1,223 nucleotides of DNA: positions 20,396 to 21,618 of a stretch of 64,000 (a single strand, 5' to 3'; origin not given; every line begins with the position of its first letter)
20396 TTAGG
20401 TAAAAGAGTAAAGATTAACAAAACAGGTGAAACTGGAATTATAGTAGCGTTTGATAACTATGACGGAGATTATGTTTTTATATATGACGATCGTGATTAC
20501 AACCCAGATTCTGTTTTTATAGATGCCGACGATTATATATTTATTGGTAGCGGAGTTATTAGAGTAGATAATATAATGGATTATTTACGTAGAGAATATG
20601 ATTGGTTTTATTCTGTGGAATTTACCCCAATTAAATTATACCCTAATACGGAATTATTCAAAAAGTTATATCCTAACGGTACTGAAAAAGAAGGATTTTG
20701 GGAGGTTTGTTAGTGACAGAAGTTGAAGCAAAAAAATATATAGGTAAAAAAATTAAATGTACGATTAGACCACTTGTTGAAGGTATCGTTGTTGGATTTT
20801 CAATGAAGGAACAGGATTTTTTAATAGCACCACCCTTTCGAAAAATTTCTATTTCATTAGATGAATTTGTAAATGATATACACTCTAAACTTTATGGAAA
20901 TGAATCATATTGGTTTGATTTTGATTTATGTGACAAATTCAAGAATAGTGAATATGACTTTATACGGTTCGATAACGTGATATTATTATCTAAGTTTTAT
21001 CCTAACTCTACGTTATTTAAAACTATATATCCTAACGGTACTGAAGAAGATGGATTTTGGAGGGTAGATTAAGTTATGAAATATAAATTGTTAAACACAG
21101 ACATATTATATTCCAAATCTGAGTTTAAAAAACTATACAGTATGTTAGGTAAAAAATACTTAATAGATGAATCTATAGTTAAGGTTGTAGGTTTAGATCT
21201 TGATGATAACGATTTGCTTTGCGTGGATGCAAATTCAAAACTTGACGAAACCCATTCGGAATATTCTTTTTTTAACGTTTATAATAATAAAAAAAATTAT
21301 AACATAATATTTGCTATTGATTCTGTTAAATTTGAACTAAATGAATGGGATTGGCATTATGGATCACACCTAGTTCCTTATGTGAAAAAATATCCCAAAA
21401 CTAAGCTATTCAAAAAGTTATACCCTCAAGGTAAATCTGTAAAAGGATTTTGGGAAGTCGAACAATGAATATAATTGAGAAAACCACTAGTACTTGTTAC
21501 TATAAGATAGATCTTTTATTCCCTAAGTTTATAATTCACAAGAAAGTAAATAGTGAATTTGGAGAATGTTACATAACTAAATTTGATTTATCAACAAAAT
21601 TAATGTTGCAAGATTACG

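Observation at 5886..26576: Ten-member paralogous family of small early proteins sharing an invariant C-terminal tail (YPNTxLF+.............+V)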

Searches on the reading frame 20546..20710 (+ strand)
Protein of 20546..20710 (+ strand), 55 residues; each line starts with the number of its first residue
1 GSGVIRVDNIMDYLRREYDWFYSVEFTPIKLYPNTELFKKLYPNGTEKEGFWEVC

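Call 16: find_homologous_proteins(query=A3, max_evalue=0.01)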
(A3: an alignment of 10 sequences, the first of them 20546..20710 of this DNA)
Query A3 (10 sequences) (55 aa, profile of the alignment): 8 proteins with E <= 0.01 among 261 candidates.
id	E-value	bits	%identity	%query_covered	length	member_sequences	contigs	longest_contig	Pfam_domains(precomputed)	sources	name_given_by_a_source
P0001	3.4e-18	83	43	55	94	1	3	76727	-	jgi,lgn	jgi:hypothetical protein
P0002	4.2e-18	82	62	47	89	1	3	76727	-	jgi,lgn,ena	jgi:hypothetical protein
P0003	6.1e-17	79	49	75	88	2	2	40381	-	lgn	-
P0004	3.4e-15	73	57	25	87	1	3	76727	-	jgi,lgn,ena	jgi:hypothetical protein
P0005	1.5e-13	68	46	51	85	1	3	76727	-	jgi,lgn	jgi:hypothetical protein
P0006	3.1e-9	54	52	45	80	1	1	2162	-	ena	-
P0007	6.0e-9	53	63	53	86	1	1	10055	-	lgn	-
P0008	2.8e-7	48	64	45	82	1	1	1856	-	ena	-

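Call 19: find_encoding_contigs(protein=P0007, flank=10000)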
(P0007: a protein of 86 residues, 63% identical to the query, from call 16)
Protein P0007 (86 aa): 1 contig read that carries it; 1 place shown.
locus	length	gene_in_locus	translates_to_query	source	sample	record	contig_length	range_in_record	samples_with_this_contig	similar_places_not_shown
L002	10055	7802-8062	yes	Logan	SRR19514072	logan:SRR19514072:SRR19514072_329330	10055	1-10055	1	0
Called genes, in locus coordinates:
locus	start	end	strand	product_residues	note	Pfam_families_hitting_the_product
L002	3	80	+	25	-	?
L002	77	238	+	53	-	-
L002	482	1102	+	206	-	PF17338:GP88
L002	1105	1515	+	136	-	-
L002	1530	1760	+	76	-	-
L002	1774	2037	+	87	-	PF10902:WYL_2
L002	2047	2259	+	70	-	-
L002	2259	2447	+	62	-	-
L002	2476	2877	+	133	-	-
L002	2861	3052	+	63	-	-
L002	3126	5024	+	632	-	PF02518:HATPase_c (weak), PF13589:HATPase_c_3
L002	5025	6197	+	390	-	-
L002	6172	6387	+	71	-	PF07879:PHB_acc_N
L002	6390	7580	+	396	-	PF13203:DUF2201_N, PF09967:DUF2201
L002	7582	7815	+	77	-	-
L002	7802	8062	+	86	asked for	-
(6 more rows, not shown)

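Call 20: find_encoding_contigs(protein=P0001, flank=10000, max_places=6)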
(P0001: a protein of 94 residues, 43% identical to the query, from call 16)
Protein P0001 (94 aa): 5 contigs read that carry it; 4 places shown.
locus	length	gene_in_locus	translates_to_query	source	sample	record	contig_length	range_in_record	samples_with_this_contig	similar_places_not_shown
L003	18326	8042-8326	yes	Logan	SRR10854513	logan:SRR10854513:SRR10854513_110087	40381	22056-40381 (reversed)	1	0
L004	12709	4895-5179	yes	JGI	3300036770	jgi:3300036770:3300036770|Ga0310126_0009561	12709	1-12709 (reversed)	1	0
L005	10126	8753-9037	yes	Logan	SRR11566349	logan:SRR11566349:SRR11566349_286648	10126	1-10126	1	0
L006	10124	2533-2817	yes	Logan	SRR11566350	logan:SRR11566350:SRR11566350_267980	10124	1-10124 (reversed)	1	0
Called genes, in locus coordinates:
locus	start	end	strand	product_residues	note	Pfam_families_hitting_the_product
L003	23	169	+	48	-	-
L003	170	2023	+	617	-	PF02867:Ribonuc_red_lgC (faint)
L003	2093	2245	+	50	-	-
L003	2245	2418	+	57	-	-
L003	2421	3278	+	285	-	-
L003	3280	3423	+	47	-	-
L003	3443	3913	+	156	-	PF03013:Pyr_excise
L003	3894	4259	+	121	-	-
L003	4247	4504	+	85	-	-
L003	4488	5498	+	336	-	PF12705:PDDEXK_1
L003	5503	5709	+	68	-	-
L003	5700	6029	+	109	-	-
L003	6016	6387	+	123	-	-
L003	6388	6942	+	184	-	PF04404:ERF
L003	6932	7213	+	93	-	-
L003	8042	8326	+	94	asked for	-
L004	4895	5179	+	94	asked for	-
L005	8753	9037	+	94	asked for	-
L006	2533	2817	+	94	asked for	-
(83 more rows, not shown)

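Call 21: find_encoding_contigs(protein=P0006, flank=5000)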
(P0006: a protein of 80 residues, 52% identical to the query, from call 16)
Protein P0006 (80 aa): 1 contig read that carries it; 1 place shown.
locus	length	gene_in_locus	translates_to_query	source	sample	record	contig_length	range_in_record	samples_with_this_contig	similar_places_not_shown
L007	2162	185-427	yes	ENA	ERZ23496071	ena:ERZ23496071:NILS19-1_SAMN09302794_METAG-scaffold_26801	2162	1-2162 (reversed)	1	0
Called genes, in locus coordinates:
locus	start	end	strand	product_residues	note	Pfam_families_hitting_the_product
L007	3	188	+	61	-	?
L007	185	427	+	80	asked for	-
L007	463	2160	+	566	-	?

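Call 22: find_encoding_contigs(protein=P0008, flank=5000)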
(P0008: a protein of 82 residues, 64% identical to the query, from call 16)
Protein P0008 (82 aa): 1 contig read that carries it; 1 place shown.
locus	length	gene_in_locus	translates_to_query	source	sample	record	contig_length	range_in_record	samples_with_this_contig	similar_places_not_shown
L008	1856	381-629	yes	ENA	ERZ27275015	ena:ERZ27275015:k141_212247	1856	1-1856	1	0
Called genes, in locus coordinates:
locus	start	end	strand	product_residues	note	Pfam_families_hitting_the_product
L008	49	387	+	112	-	-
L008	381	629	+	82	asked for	-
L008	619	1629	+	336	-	PF12705:PDDEXK_1 (weak)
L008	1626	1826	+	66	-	-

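Call 35: search_protein_representatives(alignment_id=A4)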
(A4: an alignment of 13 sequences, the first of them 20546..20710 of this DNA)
Query: 13 sequences, 57 profile positions. Proteins with E-value up to 0.001 (for the whole library): 103; up to 1e-10: 18; up to 1e-30: 0. The best 103 are listed.
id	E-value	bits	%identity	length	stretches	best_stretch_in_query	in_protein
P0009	6.3e-17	77.1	-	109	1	2-56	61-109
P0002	3.1e-16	74.9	-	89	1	1-56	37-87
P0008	3.8e-16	74.6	-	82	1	1-56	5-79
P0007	3.8e-16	74.6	-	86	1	5-56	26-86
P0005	9.5e-15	70.1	-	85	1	7-56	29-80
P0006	9.6e-15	70.1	-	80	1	4-56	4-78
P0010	1.9e-14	69.1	-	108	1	2-57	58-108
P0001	2.0e-14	69.1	-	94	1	9-56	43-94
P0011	2.3e-14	68.9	-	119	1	2-56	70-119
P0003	2.6e-13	65.5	-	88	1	6-56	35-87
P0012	3.2e-13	65.2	-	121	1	3-57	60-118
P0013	5.5e-13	64.5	-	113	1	4-57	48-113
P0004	2.2e-12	62.5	-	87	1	9-56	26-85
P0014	2.2e-11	59.4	-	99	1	16-56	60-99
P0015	3.4e-11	58.7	-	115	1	15-56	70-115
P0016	5.7e-11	58.0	-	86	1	16-55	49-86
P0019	1.1e-10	57.1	-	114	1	20-56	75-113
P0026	5.7e-09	51.6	-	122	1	20-55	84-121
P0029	7.6e-09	51.2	-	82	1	25-56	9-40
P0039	8.5e-08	47.9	-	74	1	30-56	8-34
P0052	7.8e-07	44.8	-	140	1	13-55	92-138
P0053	8.5e-07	44.6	-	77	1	24-55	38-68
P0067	1.0e-05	41.2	-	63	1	29-55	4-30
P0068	1.6e-05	40.6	-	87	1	24-56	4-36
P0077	3.8e-05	39.4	-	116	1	30-56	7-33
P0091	3.2e-04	36.4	-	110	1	30-55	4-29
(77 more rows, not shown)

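Call 40: find_encoding_contigs(protein=P0019, flank=10000, max_places=3)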
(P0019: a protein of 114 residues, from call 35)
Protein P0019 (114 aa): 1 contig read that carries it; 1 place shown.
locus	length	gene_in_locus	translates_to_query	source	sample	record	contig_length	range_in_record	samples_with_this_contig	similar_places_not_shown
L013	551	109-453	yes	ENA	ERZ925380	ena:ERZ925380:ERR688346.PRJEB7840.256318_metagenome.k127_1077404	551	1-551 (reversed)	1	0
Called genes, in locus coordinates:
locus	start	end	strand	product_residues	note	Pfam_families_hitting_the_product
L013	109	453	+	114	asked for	-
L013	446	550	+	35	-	?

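Call 41: find_encoding_contigs(protein=P0029, flank=10000, max_places=3)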
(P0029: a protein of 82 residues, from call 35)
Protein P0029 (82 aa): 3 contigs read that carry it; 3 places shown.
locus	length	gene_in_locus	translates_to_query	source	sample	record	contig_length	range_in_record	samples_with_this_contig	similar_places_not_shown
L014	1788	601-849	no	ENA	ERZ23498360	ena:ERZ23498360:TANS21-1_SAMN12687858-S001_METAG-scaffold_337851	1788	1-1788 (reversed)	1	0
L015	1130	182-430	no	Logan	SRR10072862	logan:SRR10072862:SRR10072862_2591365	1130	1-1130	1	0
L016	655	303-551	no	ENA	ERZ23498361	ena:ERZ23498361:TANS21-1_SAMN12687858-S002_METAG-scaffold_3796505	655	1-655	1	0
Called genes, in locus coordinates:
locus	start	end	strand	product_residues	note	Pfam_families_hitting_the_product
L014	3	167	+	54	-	?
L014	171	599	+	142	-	-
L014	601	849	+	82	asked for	-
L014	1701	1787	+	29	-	?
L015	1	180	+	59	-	?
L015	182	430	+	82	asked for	-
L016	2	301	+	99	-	?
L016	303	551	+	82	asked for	-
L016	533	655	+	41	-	?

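Call 42: find_encoding_contigs(protein=P0016, flank=10000, max_places=3)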
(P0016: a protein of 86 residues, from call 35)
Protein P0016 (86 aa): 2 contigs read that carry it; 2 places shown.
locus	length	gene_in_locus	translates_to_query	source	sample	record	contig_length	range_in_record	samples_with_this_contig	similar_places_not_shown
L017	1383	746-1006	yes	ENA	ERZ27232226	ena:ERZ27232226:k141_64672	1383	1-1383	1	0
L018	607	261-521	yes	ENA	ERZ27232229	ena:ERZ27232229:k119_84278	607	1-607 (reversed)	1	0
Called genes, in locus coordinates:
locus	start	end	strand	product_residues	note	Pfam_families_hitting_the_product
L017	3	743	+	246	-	?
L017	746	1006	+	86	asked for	-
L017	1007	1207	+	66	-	-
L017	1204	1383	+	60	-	?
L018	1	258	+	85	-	?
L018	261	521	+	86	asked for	-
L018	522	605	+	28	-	?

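Call 50: search_solved_structures(query=A4, max_evalue=10, show_alignments=3)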
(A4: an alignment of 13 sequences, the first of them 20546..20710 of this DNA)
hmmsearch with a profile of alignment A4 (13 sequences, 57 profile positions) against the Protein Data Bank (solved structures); distinct sequences matched with E-value up to 10: 0.

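Call 82: list_cluster_members(proteins=[P0007, P0016, P0019, P0015, P0026, P0029, P0039, P0052, P0077, P0091])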
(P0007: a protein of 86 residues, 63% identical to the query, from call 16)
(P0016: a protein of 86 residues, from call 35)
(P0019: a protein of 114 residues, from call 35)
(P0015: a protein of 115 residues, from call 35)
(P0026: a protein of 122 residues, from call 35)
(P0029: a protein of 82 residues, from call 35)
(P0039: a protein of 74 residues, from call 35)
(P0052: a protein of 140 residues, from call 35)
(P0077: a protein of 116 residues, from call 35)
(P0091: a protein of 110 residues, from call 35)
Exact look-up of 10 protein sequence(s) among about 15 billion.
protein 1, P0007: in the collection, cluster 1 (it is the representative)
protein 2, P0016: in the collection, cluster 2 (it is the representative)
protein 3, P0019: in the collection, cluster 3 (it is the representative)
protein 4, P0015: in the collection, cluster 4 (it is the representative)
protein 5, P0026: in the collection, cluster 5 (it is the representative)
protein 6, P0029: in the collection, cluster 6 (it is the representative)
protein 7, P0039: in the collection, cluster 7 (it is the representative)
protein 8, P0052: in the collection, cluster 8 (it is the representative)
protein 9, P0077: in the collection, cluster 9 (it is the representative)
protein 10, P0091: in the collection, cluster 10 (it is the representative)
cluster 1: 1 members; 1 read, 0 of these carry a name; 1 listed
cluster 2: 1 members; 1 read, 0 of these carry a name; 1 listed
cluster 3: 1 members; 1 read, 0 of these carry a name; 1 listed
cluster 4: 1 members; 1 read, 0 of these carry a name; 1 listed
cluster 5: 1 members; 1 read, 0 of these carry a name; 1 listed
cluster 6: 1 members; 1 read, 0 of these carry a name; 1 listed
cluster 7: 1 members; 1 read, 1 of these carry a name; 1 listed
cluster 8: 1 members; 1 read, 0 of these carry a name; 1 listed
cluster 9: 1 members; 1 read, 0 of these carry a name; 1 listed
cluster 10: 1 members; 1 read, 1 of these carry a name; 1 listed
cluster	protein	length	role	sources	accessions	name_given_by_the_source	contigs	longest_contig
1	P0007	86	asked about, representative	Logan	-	-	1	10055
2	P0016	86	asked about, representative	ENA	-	-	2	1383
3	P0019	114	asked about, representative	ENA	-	-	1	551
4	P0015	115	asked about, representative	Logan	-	-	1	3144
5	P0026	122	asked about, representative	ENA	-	-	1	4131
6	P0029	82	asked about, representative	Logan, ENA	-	-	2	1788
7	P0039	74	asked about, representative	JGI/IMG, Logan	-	hypothetical protein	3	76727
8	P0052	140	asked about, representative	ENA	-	-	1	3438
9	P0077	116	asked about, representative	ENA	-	-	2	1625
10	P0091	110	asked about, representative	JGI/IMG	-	hypothetical protein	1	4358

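Call 83: find_encoding_contigs(protein=P0039, flank=10000, max_places=3)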
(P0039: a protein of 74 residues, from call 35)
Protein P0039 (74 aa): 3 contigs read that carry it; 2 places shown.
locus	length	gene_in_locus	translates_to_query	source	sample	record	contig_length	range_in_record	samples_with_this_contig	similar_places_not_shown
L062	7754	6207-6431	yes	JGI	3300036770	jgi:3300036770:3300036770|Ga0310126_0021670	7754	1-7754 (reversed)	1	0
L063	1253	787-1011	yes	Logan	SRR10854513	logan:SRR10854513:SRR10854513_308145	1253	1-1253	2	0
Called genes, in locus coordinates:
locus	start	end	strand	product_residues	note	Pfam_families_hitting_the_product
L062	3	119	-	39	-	?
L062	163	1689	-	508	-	PF03237:Terminase_6N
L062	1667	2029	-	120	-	-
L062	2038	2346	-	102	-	-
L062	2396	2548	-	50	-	-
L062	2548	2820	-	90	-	-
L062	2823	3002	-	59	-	-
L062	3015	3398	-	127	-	-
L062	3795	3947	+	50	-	-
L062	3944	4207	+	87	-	-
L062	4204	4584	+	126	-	-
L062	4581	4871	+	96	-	-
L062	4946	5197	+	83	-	-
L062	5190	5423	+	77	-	-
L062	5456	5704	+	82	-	-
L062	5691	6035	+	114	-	-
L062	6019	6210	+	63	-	-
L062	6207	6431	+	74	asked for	-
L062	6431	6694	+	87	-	-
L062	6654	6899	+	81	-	-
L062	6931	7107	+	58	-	-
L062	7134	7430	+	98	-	-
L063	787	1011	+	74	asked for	-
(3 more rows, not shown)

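Call 93: list_cluster_members(proteins=[P0053, P0067, P0068, P0009, P0012, P0013, P0010, P0011])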
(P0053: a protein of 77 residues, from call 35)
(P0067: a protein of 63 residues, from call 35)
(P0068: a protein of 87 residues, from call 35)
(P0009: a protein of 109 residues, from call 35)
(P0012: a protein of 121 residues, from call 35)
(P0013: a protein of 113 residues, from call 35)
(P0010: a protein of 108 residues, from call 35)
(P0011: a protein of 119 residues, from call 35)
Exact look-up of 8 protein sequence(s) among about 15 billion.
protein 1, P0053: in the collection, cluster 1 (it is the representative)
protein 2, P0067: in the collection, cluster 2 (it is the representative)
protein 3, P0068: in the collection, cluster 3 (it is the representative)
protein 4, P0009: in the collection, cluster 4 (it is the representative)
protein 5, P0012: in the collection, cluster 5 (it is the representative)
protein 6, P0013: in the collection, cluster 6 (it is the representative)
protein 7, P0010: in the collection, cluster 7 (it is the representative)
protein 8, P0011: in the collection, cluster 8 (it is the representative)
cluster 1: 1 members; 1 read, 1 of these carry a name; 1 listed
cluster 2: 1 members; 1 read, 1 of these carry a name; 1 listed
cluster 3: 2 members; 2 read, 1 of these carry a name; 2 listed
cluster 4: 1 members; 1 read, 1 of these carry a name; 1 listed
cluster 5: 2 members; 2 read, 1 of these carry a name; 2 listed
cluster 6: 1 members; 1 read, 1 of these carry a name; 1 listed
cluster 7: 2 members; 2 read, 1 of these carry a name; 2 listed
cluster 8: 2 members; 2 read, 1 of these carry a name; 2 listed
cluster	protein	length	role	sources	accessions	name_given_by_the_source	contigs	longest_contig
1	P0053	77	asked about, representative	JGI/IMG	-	hypothetical protein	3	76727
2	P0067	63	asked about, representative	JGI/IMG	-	hypothetical protein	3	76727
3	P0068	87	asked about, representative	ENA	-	-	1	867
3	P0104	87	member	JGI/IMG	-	hypothetical protein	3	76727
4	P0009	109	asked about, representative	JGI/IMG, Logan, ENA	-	hypothetical protein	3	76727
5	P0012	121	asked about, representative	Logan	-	-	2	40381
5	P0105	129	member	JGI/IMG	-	hypothetical protein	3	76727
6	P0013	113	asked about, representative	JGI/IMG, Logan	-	hypothetical protein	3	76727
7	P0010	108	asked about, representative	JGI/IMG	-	hypothetical protein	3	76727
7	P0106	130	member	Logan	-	-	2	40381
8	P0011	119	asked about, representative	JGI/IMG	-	hypothetical protein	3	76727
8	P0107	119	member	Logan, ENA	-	-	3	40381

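Call 94: search_dna_similar(query=L062:163-1689:-, collection=phages, mode=protein, max_rows=10)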
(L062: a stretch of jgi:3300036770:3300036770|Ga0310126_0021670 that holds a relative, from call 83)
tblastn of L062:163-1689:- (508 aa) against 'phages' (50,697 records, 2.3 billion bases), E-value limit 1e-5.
Records with a match: 3; places in all: 3; records where one place covers at least 80% of the query: 0.
Best place of each record, by identity: <60% 3.
By first word of the organism name: Proteobacteria 1; Caudoviricetes 1; Moorella 1.
By host as written in the record: Silvanigrella aquatica Nonnen-W8red 1; - 1; Moorella thermoacetica DSM 103132 1.
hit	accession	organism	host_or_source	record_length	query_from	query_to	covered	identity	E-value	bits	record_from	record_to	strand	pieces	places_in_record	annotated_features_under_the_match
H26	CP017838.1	Proteobacteria phage MWH-Nonnen-W8red 1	Silvanigrella aquatica Nonnen-W8red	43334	30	325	58%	32.9%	3e-26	119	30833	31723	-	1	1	record has no annotation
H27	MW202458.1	Caudoviricetes sp.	Manatee Spring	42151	150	462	62%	27.0%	1e-7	61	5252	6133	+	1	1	large subunit terminase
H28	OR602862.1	Moorella phage MTATph1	Moorella thermoacetica DSM 103132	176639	65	212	29%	30.7%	6e-6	55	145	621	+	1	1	terminase large subunit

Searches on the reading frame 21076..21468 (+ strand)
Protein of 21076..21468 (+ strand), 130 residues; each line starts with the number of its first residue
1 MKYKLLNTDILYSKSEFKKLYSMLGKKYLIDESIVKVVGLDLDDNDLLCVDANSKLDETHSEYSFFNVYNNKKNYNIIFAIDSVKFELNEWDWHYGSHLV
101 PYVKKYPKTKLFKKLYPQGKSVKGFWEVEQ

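Call 3: search_protein_families(library=pfam, proteins=[window:21076-21468:+], max_evalue=1)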
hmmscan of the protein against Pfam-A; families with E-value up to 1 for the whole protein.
window:21076-21468:+ (130 aa): 0 families

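Call 4: search_protein_families(library=phrogs, proteins=[window:21076-21468:+], max_evalue=0.1)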
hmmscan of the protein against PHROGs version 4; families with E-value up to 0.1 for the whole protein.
window:21076-21468:+ (130 aa): 0 families

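Call 48: search_protein_families(library=ncbifam, proteins=[window:21076-21468:+], max_evalue=0.1)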
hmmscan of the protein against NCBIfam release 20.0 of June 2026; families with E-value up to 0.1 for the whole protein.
window:21076-21468:+ (130 aa): 1 family
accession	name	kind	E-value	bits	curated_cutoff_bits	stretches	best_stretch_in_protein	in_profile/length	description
NF033072.0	NanU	exception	8.4e-05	21.8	425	1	63-106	259-302/521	SusD family outer membrane lipoprotein NanU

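Call 49: search_protein_families(library=padloc, proteins=[window:21076-21468:+], max_evalue=0.1)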
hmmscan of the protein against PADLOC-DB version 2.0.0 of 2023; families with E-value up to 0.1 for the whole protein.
window:21076-21468:+ (130 aa): 0 families
